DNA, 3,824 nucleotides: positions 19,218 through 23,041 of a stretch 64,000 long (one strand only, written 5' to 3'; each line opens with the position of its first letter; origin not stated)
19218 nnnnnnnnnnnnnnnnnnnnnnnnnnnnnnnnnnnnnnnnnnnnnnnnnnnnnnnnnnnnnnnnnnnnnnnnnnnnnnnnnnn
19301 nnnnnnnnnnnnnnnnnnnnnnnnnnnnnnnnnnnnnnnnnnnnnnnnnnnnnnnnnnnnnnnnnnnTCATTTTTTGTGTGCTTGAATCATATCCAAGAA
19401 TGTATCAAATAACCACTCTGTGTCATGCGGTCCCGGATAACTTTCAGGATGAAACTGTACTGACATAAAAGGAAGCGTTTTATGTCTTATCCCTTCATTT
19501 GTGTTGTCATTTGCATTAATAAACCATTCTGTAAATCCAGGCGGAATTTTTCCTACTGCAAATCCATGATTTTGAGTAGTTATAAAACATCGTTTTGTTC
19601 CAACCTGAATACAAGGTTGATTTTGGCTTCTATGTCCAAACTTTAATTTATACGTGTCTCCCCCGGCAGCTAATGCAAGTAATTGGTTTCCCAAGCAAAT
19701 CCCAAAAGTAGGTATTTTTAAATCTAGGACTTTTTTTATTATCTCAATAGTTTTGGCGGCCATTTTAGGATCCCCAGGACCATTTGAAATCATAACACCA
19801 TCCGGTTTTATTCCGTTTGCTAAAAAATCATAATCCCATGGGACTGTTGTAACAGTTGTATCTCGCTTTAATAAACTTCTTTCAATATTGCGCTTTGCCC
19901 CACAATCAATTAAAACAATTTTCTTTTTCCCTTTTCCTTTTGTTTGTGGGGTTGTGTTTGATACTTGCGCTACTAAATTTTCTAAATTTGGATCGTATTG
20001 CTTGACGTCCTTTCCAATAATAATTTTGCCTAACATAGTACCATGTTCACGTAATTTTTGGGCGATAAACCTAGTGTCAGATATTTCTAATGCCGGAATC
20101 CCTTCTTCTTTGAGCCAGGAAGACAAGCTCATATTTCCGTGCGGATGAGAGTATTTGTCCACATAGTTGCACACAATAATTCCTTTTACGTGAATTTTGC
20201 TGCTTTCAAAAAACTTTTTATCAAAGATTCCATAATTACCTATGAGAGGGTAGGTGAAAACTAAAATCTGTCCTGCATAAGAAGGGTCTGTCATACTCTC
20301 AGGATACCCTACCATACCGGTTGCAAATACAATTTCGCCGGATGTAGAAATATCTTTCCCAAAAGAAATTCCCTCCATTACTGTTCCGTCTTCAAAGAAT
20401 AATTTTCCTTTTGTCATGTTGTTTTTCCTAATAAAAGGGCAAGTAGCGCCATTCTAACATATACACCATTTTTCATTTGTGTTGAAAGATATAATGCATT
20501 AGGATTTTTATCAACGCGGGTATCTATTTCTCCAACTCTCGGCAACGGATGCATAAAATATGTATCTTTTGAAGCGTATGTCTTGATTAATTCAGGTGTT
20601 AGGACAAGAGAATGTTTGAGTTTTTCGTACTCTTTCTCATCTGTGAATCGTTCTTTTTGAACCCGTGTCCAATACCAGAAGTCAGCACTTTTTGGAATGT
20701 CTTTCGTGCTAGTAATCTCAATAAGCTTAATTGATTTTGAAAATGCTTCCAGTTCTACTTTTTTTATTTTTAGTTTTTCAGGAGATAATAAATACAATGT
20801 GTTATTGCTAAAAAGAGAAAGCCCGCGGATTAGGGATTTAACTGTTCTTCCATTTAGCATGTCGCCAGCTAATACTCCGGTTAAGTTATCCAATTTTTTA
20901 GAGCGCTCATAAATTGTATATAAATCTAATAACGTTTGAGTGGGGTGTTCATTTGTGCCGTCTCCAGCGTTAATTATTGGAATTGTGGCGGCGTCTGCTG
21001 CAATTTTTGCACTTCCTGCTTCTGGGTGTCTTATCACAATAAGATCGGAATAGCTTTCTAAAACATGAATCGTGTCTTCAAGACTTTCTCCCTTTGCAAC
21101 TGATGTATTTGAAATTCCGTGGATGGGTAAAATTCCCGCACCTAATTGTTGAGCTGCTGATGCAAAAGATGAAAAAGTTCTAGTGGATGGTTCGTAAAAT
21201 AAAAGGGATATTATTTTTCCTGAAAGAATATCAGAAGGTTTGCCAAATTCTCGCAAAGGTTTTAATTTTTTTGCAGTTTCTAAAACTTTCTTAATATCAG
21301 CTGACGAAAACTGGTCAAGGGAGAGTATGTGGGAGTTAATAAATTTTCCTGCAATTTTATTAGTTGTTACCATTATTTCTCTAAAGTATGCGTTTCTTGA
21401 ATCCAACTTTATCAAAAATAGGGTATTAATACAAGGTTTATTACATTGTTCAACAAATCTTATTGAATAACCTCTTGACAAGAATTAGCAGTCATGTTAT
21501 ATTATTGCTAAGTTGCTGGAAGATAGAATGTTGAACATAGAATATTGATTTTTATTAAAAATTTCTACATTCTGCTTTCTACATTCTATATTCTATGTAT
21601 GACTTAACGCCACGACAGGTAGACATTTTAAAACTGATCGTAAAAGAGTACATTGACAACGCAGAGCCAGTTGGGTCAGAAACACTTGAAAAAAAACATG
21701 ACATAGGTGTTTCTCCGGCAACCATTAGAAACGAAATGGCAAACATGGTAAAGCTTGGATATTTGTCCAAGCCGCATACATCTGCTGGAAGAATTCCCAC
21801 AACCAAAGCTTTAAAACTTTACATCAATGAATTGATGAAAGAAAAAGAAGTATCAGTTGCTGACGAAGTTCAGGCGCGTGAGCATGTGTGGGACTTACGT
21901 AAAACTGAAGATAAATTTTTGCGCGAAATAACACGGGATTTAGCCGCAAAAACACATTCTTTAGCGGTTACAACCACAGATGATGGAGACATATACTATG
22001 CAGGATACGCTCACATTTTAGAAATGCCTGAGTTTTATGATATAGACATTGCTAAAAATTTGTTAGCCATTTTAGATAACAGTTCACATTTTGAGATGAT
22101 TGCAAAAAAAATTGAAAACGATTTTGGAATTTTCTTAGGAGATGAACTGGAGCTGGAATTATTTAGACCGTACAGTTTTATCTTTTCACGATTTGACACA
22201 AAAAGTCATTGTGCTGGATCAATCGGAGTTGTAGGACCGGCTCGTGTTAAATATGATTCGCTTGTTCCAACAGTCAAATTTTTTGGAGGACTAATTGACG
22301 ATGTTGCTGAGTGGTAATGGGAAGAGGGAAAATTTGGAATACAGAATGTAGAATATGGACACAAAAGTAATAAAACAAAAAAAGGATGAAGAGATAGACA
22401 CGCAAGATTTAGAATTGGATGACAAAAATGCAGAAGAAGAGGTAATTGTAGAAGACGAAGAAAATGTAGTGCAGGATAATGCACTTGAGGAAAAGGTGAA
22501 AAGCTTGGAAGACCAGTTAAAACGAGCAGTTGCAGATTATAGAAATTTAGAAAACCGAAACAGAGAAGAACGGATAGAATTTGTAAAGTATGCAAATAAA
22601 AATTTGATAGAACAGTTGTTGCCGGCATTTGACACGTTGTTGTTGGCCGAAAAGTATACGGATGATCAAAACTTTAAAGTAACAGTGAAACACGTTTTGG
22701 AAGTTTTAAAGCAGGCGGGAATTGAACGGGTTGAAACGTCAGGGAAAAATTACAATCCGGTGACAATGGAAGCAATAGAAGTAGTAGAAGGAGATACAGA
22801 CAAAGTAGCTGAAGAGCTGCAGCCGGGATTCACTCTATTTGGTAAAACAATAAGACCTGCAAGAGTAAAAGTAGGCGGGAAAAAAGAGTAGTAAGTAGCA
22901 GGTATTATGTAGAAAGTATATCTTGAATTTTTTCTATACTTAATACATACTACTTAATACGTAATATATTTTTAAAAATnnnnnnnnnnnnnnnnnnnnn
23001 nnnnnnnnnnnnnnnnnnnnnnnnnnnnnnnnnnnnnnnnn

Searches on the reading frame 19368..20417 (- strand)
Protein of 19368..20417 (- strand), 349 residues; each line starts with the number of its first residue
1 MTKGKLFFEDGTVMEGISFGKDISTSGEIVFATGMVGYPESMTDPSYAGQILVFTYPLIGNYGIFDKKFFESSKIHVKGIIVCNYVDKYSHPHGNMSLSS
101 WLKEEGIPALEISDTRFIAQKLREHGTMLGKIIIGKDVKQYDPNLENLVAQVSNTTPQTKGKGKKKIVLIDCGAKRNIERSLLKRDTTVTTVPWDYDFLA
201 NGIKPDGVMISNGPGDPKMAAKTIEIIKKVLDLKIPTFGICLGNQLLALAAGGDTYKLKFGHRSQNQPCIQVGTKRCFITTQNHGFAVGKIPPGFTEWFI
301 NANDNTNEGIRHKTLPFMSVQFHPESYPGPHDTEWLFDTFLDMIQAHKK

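Call 8: search_protein_families(library=pfam, proteins=[window:19368-20417:-], max_evalue=0.001)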
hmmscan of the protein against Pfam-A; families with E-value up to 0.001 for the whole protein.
window:19368-20417:- (349 aa): 3 families
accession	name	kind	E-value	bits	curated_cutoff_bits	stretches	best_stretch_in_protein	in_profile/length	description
PF00117.34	GATase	-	3.1e-56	190.5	22.8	1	168-342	1-189/190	Glutamine amidotransferase class-I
PF00988.28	CPSase_sm_chain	-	1.6e-46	157.6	27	1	6-132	1-126/126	Carbamoyl-phosphate synthase small chain, CPSase domain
PF07722.19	Peptidase_C26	-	1.9e-10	41.3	20.5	1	213-325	84-219/219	Peptidase C26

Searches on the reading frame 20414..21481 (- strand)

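Call 8: search_protein_families(library=pfam, proteins=[window:20414-21481:-], max_evalue=0.001)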
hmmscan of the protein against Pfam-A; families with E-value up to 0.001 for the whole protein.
window:20414-21481:- (355 aa): 2 families
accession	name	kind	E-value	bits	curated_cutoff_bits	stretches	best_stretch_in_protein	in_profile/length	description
PF02729.26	OTCace_N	-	6.4e-45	153.3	29.9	1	51-192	2-148/148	Aspartate/ornithine carbamoyltransferase, carbamoyl-P binding domain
PF00185.30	OTCace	-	1.2e-22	81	29.4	1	199-350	2-157/157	Aspartate/ornithine carbamoyltransferase, Asp/Orn binding domain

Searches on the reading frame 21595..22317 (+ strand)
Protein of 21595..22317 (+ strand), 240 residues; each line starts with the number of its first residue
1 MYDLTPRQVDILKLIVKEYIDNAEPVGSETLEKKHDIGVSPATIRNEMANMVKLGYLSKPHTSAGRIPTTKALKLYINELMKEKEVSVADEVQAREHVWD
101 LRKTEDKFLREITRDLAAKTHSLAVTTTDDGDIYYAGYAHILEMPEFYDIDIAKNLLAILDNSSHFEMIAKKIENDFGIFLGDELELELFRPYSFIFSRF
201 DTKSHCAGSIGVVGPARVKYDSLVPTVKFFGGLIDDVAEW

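Call 8: search_protein_families(library=pfam, proteins=[window:21595-22317:+], max_evalue=0.001)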
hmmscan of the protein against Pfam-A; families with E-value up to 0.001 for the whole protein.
window:21595-22317:+ (240 aa): 2 families
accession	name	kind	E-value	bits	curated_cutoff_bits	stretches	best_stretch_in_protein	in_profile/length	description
PF01628.27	HrcA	-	2.5e-18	67.3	22.2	1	72-223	73-214/215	HrcA protein C terminal domain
PF03444.21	HrcA_DNA-bdg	-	4.5e-05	23.5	21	1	3-74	1-71/79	Winged helix-turn-helix transcription repressor, HrcA DNA-binding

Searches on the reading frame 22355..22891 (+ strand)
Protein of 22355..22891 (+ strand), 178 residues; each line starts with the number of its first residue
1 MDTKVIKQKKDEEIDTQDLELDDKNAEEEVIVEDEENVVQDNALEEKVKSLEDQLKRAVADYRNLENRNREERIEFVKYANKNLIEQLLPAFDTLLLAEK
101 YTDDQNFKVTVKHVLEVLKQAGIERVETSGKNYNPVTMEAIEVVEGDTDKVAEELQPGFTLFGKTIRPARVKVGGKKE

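Call 8: search_protein_families(library=pfam, proteins=[window:22355-22891:+], max_evalue=0.001)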
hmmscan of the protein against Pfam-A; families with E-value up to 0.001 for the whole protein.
window:22355-22891:+ (178 aa): 1 family
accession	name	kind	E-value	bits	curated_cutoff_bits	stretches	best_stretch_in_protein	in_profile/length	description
PF01025.24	GrpE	-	1.2e-25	90.6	25.8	1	29-173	11-163/165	GrpE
